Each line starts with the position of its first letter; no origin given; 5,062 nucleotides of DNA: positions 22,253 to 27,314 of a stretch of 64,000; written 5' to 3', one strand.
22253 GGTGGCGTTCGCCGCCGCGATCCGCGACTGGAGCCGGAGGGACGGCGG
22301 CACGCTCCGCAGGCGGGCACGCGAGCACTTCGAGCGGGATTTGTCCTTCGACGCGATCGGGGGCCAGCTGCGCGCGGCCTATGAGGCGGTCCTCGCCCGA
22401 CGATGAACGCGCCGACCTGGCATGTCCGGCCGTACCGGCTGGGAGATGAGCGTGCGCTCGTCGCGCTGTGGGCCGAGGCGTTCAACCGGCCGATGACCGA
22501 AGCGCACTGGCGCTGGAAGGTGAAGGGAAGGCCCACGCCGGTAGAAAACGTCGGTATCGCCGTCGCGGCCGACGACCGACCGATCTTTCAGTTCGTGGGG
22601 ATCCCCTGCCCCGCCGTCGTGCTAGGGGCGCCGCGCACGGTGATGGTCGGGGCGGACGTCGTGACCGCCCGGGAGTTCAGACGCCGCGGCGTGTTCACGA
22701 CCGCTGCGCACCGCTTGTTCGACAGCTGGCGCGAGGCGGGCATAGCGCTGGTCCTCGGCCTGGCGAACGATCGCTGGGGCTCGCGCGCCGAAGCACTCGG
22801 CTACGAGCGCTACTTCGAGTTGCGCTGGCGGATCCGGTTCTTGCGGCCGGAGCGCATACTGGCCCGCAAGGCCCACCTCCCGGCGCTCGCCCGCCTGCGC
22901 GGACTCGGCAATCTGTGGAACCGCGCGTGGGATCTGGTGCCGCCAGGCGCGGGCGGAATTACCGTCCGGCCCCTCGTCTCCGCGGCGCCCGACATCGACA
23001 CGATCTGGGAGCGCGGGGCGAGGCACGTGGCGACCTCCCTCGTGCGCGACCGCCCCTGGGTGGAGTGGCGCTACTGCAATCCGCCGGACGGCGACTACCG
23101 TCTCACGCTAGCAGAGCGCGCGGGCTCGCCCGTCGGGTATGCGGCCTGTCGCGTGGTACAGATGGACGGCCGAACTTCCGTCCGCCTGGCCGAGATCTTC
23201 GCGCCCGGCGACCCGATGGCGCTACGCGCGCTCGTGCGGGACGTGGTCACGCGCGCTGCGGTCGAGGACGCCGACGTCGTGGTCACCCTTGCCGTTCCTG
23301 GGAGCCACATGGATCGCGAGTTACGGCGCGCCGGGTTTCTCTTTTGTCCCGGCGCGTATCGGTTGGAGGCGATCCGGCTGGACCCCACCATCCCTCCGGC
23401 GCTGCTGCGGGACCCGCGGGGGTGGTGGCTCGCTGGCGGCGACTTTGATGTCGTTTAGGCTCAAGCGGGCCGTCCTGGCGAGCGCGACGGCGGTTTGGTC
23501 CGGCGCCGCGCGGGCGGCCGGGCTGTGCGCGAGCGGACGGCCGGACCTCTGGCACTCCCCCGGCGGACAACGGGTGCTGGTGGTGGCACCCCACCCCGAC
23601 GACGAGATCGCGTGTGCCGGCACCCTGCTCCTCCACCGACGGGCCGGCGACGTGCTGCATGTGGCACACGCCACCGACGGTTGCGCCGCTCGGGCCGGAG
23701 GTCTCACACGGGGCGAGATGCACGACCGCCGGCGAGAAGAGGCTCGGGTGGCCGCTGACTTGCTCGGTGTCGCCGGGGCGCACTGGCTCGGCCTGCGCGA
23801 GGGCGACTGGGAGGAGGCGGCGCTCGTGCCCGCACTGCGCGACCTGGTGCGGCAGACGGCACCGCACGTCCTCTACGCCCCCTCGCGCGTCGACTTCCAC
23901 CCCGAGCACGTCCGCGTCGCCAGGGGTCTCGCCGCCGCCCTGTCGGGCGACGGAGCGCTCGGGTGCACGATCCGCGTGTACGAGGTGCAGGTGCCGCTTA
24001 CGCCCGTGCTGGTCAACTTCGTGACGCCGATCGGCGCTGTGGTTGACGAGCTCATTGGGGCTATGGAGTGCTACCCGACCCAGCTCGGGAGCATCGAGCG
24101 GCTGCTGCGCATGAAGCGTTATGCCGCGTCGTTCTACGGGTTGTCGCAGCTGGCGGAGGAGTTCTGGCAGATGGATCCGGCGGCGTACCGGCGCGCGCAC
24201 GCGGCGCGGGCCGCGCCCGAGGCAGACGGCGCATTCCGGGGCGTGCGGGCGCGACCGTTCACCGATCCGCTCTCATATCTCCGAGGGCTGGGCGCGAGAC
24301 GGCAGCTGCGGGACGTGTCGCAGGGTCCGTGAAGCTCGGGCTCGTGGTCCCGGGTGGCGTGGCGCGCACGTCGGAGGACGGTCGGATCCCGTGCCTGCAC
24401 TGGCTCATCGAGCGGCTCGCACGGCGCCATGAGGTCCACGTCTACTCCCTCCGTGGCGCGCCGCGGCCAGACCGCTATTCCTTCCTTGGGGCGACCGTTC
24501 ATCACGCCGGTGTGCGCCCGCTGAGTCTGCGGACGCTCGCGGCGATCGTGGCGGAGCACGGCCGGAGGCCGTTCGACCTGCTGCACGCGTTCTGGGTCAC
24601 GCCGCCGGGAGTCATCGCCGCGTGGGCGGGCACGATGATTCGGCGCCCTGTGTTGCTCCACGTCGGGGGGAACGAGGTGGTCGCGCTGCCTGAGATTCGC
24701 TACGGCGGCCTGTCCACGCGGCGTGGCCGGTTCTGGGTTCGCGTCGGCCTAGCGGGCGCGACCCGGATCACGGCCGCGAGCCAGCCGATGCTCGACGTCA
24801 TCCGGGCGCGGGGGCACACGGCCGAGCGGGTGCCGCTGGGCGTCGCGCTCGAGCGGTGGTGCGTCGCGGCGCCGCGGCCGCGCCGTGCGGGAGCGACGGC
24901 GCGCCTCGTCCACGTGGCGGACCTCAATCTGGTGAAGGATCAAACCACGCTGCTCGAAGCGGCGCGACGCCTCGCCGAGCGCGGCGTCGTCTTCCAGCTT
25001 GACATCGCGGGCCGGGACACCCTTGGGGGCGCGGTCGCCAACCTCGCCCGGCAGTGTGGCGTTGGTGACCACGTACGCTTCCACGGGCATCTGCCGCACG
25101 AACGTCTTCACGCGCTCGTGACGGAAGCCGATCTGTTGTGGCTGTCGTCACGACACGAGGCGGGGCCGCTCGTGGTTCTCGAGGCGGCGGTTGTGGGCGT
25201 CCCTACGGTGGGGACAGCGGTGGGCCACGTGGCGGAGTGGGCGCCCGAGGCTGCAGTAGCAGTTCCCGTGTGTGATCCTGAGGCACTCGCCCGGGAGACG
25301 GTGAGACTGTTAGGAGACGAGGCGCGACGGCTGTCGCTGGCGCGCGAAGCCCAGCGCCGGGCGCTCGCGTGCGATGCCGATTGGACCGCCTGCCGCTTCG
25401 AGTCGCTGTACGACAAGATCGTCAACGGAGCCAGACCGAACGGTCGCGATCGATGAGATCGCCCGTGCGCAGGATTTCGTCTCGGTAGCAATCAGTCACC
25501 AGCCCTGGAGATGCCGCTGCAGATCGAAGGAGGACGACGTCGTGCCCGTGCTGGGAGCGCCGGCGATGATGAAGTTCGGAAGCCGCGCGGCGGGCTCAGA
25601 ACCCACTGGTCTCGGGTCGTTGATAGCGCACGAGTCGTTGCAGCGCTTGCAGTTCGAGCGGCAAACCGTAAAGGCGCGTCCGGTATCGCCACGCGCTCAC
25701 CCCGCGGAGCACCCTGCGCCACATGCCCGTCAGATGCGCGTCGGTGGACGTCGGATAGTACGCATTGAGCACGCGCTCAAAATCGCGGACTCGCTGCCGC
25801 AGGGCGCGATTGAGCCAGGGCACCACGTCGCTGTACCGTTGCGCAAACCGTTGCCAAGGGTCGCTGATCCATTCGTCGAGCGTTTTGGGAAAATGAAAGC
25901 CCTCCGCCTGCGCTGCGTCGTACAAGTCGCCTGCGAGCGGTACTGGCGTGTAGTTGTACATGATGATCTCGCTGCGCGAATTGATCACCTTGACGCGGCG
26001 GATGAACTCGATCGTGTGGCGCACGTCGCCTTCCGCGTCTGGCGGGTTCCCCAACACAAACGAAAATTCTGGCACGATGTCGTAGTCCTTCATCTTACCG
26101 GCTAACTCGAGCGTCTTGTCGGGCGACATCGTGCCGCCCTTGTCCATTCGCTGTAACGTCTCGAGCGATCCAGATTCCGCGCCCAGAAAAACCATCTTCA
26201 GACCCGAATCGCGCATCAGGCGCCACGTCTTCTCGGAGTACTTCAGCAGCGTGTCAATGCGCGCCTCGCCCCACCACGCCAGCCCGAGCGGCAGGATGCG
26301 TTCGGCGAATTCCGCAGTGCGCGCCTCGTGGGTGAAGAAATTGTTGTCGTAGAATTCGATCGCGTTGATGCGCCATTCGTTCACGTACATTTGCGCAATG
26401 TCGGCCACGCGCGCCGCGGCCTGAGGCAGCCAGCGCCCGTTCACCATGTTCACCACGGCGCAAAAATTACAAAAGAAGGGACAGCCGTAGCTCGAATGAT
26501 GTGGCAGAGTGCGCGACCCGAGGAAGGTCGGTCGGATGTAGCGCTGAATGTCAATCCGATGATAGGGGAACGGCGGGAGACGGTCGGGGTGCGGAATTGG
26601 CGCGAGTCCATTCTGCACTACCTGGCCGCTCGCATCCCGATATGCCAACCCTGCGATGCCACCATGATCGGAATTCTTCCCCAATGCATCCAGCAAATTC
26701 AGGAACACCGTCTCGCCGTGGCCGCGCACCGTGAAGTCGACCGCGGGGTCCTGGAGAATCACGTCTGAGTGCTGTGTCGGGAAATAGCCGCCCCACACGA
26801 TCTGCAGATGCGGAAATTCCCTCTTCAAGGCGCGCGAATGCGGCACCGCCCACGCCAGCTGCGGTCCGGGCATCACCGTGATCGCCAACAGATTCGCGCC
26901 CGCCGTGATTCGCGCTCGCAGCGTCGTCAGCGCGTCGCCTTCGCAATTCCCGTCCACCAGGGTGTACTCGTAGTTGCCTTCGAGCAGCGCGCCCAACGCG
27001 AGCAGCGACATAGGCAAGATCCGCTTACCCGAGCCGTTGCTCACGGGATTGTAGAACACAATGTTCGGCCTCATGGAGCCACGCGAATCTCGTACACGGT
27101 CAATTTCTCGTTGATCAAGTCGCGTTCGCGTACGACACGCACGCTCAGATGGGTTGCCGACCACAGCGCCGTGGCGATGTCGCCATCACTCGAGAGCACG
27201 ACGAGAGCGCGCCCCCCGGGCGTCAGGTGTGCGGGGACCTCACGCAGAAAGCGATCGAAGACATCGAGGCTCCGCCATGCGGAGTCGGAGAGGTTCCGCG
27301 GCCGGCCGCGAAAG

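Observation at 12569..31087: An 18.5-kb accessory cluster with five radical SAM enzymes and glycan-decorating enzymes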

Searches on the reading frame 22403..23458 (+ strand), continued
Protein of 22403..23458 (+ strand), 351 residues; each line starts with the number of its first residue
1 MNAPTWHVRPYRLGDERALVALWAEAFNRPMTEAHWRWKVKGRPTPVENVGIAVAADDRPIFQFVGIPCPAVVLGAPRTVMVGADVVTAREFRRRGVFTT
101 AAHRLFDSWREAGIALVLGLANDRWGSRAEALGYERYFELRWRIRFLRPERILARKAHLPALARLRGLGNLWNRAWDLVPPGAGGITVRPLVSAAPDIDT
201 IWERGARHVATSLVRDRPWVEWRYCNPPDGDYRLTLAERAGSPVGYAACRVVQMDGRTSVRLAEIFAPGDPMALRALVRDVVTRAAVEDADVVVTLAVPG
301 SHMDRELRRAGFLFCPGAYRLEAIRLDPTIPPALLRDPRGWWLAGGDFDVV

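Call 85: search_protein_families(library=pfam, proteins=[L067:11992-13674:+, L067:7667-8887:+], max_evalue=0.001)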
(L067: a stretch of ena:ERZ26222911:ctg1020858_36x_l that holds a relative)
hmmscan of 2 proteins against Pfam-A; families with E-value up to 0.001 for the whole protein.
L067:11992-13674:+ (560 aa): 1 family
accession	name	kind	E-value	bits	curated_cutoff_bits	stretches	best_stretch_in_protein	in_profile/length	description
PF13231.12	PMT_2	-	3.4e-05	24.6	26.1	1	72-218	4-137/160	Dolichyl-phosphate-mannose-protein mannosyltransferase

L067:7667-8887:+ (406 aa): 0 families

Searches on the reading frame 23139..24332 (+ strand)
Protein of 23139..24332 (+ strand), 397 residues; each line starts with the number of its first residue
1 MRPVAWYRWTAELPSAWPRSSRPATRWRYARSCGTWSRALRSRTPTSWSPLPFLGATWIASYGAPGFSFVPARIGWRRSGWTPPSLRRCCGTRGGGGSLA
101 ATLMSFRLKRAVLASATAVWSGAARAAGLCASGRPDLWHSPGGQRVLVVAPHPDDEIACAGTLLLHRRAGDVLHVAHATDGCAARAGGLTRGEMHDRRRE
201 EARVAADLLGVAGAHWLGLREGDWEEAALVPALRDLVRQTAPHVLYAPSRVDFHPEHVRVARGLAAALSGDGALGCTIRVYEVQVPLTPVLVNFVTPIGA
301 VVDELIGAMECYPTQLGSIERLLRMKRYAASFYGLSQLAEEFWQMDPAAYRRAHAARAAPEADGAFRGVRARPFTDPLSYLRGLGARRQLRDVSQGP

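Call 5: search_protein_families(library=pfam, proteins=[window:23139-24332:+], max_evalue=0.01)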
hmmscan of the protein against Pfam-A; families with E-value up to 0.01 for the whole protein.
window:23139-24332:+ (397 aa): 1 family
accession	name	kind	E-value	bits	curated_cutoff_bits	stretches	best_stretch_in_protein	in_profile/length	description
PF02585.22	PIG-L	-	2e-20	74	28.2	1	147-267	1-128/129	GlcNAc-PI de-N-acetylase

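Call 7: search_protein_families(library=ncbifam, proteins=[window:23139-24332:+], max_evalue=0.001)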
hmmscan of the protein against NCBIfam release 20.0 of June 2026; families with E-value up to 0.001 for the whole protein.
window:23139-24332:+ (397 aa): 2 families
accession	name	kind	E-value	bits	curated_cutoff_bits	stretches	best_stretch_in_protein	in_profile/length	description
TIGR04001.1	thiol_BshB1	equivalog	5.1e-13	49.3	182.5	1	146-264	4-118/226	bacillithiol biosynthesis deacetylase BshB1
TIGR04000.1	thiol_BshB2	equivalog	1.8e-07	31.1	195.25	1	145-268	2-134/217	bacillithiol biosynthesis deacetylase BshB2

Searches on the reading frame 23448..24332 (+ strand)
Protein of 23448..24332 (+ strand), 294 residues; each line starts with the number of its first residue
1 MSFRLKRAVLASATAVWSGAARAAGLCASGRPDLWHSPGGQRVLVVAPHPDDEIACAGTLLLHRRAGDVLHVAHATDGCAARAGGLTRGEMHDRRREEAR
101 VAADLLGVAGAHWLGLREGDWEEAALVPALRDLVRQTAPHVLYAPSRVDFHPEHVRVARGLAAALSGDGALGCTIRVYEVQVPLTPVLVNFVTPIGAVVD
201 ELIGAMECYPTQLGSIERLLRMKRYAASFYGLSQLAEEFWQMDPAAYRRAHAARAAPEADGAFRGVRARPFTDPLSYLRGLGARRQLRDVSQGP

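Call 58: search_solved_structures(query=window:23448-24332:+, max_evalue=0.001)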
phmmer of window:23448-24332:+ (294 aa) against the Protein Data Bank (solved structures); distinct sequences matched with E-value up to 0.001: 7.
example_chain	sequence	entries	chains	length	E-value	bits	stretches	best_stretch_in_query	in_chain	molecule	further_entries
1uan_A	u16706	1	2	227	7.8e-09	38.5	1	43-212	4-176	hypothetical protein TT1542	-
3we7_A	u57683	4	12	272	6.8e-07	32.1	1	40-157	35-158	Putative uncharacterized protein PH0499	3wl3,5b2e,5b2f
8bgn_A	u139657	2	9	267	1.7e-06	30.8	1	41-155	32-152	Diacetylchitobiose deacetylase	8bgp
8bgo_A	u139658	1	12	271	1.7e-06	30.8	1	41-155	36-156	Diacetylchitobiose deacetylase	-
3wl4_A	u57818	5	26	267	2e-06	30.6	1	40-158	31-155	Uncharacterized protein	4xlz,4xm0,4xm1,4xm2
2ixd_A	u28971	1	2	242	3.3e-06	29.9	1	40-167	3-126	LMBE-RELATED PROTEIN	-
5cgz_A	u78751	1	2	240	0.00029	23.5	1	43-147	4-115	4-oxalmesaconate hydratase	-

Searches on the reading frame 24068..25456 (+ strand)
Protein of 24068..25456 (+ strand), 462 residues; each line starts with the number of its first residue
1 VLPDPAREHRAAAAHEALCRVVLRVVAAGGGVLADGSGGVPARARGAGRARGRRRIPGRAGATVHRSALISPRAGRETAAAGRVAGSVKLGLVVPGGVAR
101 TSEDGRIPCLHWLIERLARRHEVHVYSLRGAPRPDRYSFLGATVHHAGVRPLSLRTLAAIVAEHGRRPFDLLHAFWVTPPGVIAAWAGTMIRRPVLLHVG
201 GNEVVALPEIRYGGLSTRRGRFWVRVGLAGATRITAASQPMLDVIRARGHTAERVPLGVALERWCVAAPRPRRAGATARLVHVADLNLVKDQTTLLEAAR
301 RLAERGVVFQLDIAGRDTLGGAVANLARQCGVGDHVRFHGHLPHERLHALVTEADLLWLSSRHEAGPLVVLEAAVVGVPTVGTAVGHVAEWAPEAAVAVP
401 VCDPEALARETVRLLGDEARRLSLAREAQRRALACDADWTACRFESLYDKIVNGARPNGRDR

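Call 6: search_protein_families(library=pfam, proteins=[window:24068-25456:+], max_evalue=0.01)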
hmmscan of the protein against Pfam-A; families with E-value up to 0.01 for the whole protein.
window:24068-25456:+ (462 aa): 5 families
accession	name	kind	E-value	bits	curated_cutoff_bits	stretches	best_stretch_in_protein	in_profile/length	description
PF00534.26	Glycos_transf_1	-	3.3e-24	85.8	26.4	1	279-430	17-171/172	Glycosyl transferases group 1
PF13692.12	Glyco_trans_1_4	-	6.3e-20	72.3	27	1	279-417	3-142/142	Glycosyl transferases group 1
PF13579.12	Glyco_trans_4_4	-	1.3e-10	42.3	29.7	1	109-255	6-152/158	Glycosyl transferase 4-like domain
PF13524.12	Glyco_trans_1_2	-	1.1e-05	25.9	25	1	295-434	5-131/144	Glycosyl transferase-like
PF13477.12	Glyco_trans_4_2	-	0.0024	18.5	23.4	1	106-235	10-136/139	Glycosyl transferase 4-like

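Call 8: search_protein_families(library=ncbifam, proteins=[window:24068-25456:+], max_evalue=0.001)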
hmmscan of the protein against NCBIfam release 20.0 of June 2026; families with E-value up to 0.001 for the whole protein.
window:24068-25456:+ (462 aa): 19 families
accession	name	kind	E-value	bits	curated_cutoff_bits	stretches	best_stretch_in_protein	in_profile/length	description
NF041876.1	EPS_EpsE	equivalog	1.6e-27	96.7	400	1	255-432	191-376/389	exopolysaccharide biosynthesis GT4 family glycosyltransferase EpsE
TIGR03088.1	stp2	hypoth_equivalog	9e-15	54.6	409.05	1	271-450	188-372/374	TIGR03088 family PEP-CTERM/XrtA system glycosyltransferase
TIGR03999.1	thiol_BshA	equivalog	2.5e-14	53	273.7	1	280-452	202-374/375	N-acetyl-alpha-D-glucosaminyl L-malate synthase BshA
NF038011.1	PelF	equivalog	7.4e-12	45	100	1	249-423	279-463/489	GT4 family glycosyltransferase PelF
NF038229.1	Glyco4_Geo_Pelo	equivalog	1.2e-10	41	400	1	145-452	32-337/338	GPMC system family 4 glycosyltransferase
NF047684.1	TeichurnBiosyTuaC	equivalog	1.6e-10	40.5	550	1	168-390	108-326/391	teichuronic acid biosynthesis protein TuaC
TIGR03449.1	mycothiol_MshA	equivalog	1.7e-10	40.4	462.5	1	288-451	231-403/406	D-inositol-3-phosphate glycosyltransferase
TIGR04348.1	TIGR04348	equivalog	2.6e-10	39.9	300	1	275-432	135-292/310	selenoneine biosynthesis selenosugar synthase SenB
TIGR04005.1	wcaL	equivalog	2.4e-09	36.6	537.6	1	257-410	204-363/406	colanic acid biosynthesis glycosyltransferase WcaL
TIGR04047.1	MSMEG_0565_glyc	hypoth_equivalog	1.8e-08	33.9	259.85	1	244-440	153-361/373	MSMEG_0565 family glycosyltransferase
NF041010.1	glycosy_Agl16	equivalog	4.1e-08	32.5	575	1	270-449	172-349/352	glycosylation protein Agl16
NF011726.0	PRK15179.1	equivalog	1e-06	27.3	733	1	276-395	516-633/694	Vi polysaccharide biosynthesis protein TviE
NF053787.1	GlcN_PG_synth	equivalog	2.6e-06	26.5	480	1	206-440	119-346/361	N-acetylglucosaminyl phosphatidylglycerol synthase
NF007396.0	PRK09922.1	equivalog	1.5e-05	24.1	385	1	275-383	180-289/361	lipopolysaccharide 1,6-galactosyltransferase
NF007640.0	PRK10307.1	subfamily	3.2e-05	23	276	1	294-434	246-389/411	WcaI family glycosyltransferase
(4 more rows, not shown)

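Call 57: search_solved_structures(query=window:24329-25456:+, max_evalue=0.001)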
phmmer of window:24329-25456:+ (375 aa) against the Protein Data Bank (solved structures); distinct sequences matched with E-value up to 0.001: 11.
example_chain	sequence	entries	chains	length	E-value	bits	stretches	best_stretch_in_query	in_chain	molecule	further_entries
6kih_A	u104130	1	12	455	3e-09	39.7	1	236-356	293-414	Tll1590 protein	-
5d00_A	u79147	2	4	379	3.8e-09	39.3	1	68-333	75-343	N-acetyl-alpha-D-glucosaminyl L-malate synthase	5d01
2jjm_A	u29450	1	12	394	6.1e-09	38.7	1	70-362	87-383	GLYCOSYL TRANSFERASE, GROUP 1 FAMILY PROTEIN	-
3mbo_A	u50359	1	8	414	7.3e-09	38.4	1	70-362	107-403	Glycosyltransferase, group 1 family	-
3c4q_A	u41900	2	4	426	2e-07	33.7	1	234-367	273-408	Predicted glycosyltransferases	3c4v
3c48_A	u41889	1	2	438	2e-07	33.6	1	234-367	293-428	Predicted glycosyltransferases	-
7qsg_A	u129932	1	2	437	7.5e-07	31.8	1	165-364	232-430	D-inositol 3-phosphate glycosyltransferase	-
8jjn_C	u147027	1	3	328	6.4e-05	25.4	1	179-321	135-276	TIGR04348 family glycosyltransferase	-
8jjq_C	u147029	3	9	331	6.5e-05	25.4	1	179-321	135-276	TIGR04348 family glycosyltransferase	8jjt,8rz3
8fbx_A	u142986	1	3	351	7.6e-05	25.2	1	179-321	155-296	Selenosugar synthase SenB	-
8qoy_A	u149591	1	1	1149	0.00034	23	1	193-298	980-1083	TagF-like capsule polymerase Cps3D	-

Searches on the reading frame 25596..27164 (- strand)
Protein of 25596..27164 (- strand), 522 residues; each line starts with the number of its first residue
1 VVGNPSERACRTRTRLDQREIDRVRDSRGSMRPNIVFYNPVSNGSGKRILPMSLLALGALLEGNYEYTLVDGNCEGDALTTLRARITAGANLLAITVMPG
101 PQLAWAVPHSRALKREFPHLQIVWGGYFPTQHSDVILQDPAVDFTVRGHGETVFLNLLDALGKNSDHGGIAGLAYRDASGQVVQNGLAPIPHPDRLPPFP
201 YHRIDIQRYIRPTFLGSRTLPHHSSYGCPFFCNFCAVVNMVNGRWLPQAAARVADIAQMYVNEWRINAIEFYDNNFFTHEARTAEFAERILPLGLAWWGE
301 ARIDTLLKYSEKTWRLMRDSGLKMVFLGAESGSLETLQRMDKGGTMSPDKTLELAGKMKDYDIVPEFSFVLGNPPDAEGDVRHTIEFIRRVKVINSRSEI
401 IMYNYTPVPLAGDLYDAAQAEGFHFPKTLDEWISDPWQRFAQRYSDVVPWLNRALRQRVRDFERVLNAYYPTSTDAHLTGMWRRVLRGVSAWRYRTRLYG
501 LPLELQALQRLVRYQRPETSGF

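Call 6: search_protein_families(library=pfam, proteins=[window:25596-27164:-], max_evalue=0.01)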
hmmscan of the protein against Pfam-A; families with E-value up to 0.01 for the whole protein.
window:25596-27164:- (522 aa): 2 families
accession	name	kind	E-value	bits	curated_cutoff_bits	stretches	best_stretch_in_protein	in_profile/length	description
PF02310.24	B12-binding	-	7.3e-09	35.9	32.1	1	49-157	12-120/121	B12 binding domain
PF04055.27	Radical_SAM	-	2.6e-08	34.7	29.5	1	225-388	4-166/166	Radical SAM superfamily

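Call 8: search_protein_families(library=ncbifam, proteins=[window:25596-27164:-], max_evalue=0.001)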
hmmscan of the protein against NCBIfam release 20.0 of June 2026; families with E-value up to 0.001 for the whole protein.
window:25596-27164:- (522 aa): 17 families
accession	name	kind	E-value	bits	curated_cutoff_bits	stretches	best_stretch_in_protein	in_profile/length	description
TIGR02026.1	BchE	equivalog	2.2e-33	115.9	481.35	1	36-417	3-386/497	magnesium-protoporphyrin IX monomethyl ester anaerobic oxidative cyclase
TIGR03471.1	HpnJ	equivalog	1.7e-26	93.1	577.6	1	95-424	73-393/472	hopanoid biosynthesis associated radical SAM protein HpnJ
NF038361.1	rSAM_Sden_1168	equivalog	8.7e-23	80.7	575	1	138-391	195-451/560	Sden_1168 family B12-binding radical SAM P-methyltransferase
NF050148.1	rSAM_ApyD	equivalog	5e-18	64.8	750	1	104-391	88-366/645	RiPP biosynthesis radical SAM protein ApyD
TIGR04013.1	B12_SAM_MJ_1487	hypoth_equivalog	4.9e-16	58.5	251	2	121-262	72-194/382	TIGR04013 family B12-binding domain/radical SAM domain-containing protein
TIGR04479.1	bcpD_PhpK_rSAM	subfamily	8.7e-16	57.4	600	1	148-392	178-410/504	PhpK family radical SAM P-methyltransferase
TIGR04014.1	B12_SAM_MJ_0865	equivalog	6.3e-14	51.6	360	2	317-392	264-337/434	methyl-coenzyme M reductase glutamine C-methyltransferase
NF033070.1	rSAM_AprD4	equivalog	1.4e-12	47.3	500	1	203-409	180-382/456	AprD4 family radical SAM diol-dehydratase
TIGR04072.2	rSAM_ladder_B12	equivalog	1.6e-11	43.5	360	1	115-392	94-350/443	lipid biosynthesis B12-binding/radical SAM protein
TIGR04367.1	HpnR_B12_rSAM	equivalog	5.8e-11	41.6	650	1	109-353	80-315/490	hopanoid C-3 methylase HpnR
TIGR04385.1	B12_rSAM_cofa1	equivalog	8.7e-11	41.7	450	1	47-398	16-371/438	B12 lower ligand biosynthesis radical SAM protein BzaD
NF040546.1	rSAM_CUAEP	equivalog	1.7e-10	40.2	500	1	77-398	35-348/468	CUAEP/CCAEP-tail radical SAM (seleno)protein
TIGR03975.1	rSAM_ocin_1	subfamily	1.2e-09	37.3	281.85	1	110-347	148-388/606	RiPP maturation radical SAM C-methyltransferase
TIGR04295.1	B12_rSAM_oligo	hypoth_equivalog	4.2e-09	35.6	400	1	33-355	7-327/422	TIGR04295 family B12-binding domain-containing radical SAM protein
NF040542.1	rSAM_RCCLKC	equivalog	1.9e-08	33.9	450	1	87-393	46-352/423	arsinothricin biosynthesis radical SAM protein ArsL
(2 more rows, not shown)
